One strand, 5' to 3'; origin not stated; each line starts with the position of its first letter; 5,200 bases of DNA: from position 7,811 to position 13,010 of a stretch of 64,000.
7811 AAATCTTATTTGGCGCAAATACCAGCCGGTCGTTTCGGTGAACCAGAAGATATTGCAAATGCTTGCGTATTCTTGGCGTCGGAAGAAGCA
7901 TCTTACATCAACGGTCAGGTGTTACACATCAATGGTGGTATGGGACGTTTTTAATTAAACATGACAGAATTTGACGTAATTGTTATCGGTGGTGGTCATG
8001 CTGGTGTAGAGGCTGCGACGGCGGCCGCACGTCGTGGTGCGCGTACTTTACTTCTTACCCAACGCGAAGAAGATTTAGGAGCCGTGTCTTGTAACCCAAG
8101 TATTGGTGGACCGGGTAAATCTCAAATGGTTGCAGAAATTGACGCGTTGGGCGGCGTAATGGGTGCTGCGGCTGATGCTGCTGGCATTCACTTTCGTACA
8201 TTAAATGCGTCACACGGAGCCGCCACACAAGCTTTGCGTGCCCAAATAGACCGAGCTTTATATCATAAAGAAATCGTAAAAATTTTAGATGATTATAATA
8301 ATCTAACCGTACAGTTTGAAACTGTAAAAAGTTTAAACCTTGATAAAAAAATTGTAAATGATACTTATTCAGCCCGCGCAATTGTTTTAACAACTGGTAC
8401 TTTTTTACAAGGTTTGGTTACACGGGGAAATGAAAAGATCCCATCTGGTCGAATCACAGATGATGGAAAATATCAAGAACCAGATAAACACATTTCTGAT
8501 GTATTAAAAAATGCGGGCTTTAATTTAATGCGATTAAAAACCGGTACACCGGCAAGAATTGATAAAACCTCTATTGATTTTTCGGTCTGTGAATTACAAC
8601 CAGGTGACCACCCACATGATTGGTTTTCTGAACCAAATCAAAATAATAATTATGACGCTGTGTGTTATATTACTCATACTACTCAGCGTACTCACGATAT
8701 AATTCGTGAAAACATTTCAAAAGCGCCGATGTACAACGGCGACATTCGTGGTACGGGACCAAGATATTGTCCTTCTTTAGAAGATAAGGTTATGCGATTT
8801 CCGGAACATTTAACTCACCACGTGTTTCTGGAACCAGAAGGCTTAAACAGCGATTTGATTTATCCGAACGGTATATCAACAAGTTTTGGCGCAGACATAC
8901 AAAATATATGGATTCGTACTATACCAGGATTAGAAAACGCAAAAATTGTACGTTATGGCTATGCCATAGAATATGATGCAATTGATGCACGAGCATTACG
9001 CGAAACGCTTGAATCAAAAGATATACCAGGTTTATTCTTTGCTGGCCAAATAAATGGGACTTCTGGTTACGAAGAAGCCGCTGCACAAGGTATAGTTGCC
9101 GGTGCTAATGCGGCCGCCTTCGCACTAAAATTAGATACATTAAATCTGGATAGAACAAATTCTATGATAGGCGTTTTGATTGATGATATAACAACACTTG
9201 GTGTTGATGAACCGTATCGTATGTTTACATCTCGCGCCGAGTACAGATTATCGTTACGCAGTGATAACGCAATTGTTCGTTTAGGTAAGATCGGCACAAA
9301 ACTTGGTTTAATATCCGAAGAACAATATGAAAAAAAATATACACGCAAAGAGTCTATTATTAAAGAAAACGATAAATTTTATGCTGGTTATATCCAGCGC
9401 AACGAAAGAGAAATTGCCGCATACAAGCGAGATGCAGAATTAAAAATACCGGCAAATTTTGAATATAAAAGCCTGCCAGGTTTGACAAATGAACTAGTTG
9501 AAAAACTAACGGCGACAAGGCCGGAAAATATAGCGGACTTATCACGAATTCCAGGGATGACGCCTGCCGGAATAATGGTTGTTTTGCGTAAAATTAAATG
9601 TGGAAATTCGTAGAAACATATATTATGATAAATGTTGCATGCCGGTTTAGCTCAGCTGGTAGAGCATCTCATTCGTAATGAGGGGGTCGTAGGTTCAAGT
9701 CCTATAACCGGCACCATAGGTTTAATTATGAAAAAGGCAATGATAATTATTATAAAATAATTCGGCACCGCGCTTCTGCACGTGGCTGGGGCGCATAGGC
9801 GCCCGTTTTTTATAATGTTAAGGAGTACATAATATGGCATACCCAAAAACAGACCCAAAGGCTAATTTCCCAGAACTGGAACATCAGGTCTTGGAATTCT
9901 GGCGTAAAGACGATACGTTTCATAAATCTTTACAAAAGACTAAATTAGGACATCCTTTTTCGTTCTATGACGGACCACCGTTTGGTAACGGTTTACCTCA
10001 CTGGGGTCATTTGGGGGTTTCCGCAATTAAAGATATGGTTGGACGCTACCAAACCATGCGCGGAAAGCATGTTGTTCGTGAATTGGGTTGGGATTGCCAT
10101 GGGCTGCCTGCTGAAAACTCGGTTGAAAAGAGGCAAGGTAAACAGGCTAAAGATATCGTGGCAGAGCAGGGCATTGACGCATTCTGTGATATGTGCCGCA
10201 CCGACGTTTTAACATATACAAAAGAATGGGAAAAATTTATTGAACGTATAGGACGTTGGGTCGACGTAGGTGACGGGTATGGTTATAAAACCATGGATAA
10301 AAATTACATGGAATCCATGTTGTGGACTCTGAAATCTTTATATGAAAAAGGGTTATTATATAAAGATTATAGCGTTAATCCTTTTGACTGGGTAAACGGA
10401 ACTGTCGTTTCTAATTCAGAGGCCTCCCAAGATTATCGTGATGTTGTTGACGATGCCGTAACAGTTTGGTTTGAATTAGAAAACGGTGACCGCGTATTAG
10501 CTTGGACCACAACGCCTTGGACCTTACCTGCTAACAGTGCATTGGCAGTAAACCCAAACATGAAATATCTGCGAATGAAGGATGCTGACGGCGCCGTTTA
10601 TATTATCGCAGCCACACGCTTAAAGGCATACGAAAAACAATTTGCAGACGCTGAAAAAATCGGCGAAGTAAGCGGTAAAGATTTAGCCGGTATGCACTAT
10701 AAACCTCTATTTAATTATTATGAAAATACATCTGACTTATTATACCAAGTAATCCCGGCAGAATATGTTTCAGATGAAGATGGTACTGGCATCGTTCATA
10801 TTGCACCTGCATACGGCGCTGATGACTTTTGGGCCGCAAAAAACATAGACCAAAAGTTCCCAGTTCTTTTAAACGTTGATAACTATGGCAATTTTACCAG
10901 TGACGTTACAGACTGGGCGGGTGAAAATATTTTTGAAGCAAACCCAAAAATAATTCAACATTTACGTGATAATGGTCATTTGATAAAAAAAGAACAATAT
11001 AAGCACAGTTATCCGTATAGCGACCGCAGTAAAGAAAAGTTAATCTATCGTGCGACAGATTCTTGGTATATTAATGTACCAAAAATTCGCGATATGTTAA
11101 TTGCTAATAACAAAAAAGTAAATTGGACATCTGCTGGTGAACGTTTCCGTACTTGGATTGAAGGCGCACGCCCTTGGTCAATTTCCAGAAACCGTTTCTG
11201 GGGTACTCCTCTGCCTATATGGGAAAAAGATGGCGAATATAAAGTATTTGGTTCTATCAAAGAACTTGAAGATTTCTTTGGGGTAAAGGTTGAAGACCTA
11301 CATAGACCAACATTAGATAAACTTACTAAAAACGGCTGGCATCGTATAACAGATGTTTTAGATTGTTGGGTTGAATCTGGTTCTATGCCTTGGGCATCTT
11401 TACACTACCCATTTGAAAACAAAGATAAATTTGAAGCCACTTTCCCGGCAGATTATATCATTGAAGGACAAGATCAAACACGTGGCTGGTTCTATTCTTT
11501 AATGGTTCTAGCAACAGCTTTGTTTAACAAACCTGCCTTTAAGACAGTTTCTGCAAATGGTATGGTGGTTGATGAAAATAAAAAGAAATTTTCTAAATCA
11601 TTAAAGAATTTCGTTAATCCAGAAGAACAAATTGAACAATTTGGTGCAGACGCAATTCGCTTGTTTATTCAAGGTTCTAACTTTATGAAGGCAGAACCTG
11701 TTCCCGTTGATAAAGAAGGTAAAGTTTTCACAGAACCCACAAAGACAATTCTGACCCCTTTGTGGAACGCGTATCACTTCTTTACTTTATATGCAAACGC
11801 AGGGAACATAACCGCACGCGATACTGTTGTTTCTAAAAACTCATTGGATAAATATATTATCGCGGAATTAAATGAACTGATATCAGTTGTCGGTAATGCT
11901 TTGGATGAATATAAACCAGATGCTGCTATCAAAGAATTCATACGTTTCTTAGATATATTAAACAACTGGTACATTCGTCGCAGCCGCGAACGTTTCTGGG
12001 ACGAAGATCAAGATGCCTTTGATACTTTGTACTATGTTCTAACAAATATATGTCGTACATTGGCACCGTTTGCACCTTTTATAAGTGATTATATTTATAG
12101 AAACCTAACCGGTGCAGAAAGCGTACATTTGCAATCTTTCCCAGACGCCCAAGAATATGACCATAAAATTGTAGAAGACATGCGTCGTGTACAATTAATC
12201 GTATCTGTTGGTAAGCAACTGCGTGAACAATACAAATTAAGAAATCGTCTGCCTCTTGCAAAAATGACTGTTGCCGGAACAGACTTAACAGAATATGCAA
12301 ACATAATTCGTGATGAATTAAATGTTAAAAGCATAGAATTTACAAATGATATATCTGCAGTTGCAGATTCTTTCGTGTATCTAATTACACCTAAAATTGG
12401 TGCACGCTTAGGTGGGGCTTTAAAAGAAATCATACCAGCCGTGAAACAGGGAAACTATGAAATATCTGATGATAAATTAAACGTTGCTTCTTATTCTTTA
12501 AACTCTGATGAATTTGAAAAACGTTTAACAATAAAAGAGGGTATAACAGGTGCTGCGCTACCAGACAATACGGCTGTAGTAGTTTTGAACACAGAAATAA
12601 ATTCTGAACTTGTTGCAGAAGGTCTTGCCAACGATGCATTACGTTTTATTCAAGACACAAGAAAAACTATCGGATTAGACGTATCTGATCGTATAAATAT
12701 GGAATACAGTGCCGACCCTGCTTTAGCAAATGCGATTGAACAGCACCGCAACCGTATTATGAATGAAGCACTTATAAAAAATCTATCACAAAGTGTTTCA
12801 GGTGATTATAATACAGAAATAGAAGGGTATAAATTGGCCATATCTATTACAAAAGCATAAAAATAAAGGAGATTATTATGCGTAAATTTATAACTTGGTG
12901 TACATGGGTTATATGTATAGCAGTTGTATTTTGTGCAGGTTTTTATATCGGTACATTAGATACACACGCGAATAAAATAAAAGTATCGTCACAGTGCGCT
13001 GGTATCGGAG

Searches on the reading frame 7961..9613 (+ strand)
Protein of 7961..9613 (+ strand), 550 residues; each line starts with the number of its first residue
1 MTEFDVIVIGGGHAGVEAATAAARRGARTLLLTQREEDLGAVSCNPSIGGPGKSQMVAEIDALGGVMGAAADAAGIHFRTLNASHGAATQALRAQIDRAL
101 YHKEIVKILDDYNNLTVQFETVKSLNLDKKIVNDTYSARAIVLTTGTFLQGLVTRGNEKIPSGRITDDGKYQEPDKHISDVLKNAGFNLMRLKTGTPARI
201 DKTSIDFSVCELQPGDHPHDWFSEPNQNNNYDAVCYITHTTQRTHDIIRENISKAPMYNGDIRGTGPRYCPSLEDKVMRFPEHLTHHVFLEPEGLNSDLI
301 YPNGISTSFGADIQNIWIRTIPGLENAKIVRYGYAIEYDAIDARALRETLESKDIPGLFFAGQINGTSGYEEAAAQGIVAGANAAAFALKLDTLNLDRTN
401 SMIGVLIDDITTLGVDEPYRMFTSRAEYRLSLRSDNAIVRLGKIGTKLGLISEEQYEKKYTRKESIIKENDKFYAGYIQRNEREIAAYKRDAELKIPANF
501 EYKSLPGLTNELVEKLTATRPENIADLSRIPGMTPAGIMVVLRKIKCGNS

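Call 30: search_protein_families(library=ncbifam, proteins=[window:7961-9613:+], max_evalue=0.00001)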
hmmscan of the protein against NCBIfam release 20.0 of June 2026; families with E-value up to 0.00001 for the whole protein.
window:7961-9613:+ (550 aa): 8 families
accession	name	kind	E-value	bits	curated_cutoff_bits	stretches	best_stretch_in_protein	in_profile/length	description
TIGR00136.1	mnmG_gidA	equivalog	2.2e-204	680.3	524.85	2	4-470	1-470/616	tRNA uridine-5-carboxymethylaminomethyl(34) synthesis enzyme MnmG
NF003739.0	PRK05335.1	equivalog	7.5e-26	90.9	262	1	304-412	280-388/441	methylenetetrahydrofolate--tRNA-(uracil(54)-C(5))-methyltransferase (FADH(2)-oxidizing) TrmFO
TIGR00137.1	gid_trmFO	equivalog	1.1e-22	80.4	428.65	1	304-413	277-386/433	FADH(2)-oxidizing methylenetetrahydrofolate--tRNA-(uracil(54)-C(5))-methyltransferase TrmFO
NF004776.0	PRK06116.1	equivalog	2e-07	30.4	480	1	2-150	3-144/450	glutathione-disulfide reductase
TIGR01421.1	gluta_reduc_1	equivalog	7.3e-07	28.7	556.15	1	3-149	2-141/450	glutathione-disulfide reductase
TIGR02032.1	GG-red-SF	subfamily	3.3e-06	27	158.8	1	4-103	1-95/297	geranylgeranyl reductase family protein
TIGR01350.1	lipoamide_DH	equivalog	3.5e-06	26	408.8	1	3-148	1-142/461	dihydrolipoyl dehydrogenase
NF006130.0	PRK08274.1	equivalog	9.7e-06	24.6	369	1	2-37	4-39/467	FAD-dependent tricarballylate dehydrogenase TcuA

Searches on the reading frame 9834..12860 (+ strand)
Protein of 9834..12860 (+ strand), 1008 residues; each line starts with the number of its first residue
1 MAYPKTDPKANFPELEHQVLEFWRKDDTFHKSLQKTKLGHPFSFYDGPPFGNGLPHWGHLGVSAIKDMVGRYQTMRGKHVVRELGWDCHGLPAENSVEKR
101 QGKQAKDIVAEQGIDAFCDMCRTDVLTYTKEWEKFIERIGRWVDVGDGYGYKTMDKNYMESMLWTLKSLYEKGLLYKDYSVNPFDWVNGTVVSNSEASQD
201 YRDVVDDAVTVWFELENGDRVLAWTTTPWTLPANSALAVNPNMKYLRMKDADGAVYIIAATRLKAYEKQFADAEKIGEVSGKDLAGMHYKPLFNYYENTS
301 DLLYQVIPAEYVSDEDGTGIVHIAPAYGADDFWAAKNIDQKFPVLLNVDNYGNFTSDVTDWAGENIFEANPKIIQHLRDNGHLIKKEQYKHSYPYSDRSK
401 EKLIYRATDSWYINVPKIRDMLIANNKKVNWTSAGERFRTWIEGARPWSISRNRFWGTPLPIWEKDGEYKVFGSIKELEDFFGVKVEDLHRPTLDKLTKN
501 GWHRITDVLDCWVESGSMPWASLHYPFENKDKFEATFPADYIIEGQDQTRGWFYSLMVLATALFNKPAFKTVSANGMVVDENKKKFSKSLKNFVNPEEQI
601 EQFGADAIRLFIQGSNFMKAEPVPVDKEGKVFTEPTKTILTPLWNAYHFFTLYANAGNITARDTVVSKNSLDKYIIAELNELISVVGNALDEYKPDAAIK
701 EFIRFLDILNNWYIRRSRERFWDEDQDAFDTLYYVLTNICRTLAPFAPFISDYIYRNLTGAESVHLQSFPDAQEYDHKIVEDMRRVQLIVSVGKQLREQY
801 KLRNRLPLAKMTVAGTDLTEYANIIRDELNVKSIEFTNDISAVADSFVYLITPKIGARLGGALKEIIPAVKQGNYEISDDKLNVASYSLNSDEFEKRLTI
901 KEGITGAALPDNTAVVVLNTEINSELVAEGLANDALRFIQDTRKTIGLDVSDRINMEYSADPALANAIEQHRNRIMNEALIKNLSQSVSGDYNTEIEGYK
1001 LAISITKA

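Call 30: search_protein_families(library=ncbifam, proteins=[window:9834-12860:+], max_evalue=0.00001)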
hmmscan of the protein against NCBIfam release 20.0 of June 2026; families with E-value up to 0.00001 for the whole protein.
window:9834-12860:+ (1008 aa): 15 families
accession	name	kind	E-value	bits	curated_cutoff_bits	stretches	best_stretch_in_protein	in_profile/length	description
TIGR00392.1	ileS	equivalog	1.6e-235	784.3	621.4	1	8-817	4-853/861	isoleucine--tRNA ligase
NF000257.1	MupA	exception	4.4e-185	617.3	1900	1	17-998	10-1013/1024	mupirocin-resistant isoleucine--tRNA ligase MupA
NF000258.1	MupB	exception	3.4e-182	607.8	1900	1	16-985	9-1006/1033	mupirocin-resistant isoleucine--tRNA ligase MupB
TIGR00422.1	valS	equivalog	2.4e-117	393.1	612.1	2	305-845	255-794/863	valine--tRNA ligase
NF009687.0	PRK13208.1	equivalog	4.1e-111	372.5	738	2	305-840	254-792/801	valine--tRNA ligase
NF004349.1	PRK05729.1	equivalog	3e-97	326.8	704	2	305-842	249-775/860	valine--tRNA ligase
NF040702.1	ileS_w_GNAT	exception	5.4e-89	299.1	1999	2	256-763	448-961/1100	isoleucine--tRNA ligase, N-acetyltransferase domain-containing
NF000540.1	alt_ValS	exception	2.2e-64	217.8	900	2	359-818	335-805/827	valine--tRNA ligase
NF011492.0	PRK14900.1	equivalog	3.3e-54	184.2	1783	2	306-829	266-784/1044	valine--tRNA ligase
NF008957.0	PRK12300.1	subfamily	1e-48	166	677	2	11-340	5-330/946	leucine--tRNA ligase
TIGR00395.1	leuS_arch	equivalog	2.4e-45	154.9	648.5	2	352-807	387-824/938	leucine--tRNA ligase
TIGR00396.1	leuS_bact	equivalog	9e-32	110.1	548.4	2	12-197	3-167/843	leucine--tRNA ligase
TIGR00398.1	metG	equivalog_domain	2.7e-20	72.6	336.35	1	567-749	310-492/530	methionine--tRNA ligase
NF001100.0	PRK00133.1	equivalog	1.2e-15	57.1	587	0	563-760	311-504/676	methionine--tRNA ligase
NF008900.0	PRK12267.1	equivalog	1.4e-13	50.3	598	1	512-753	228-464/648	methionine--tRNA ligase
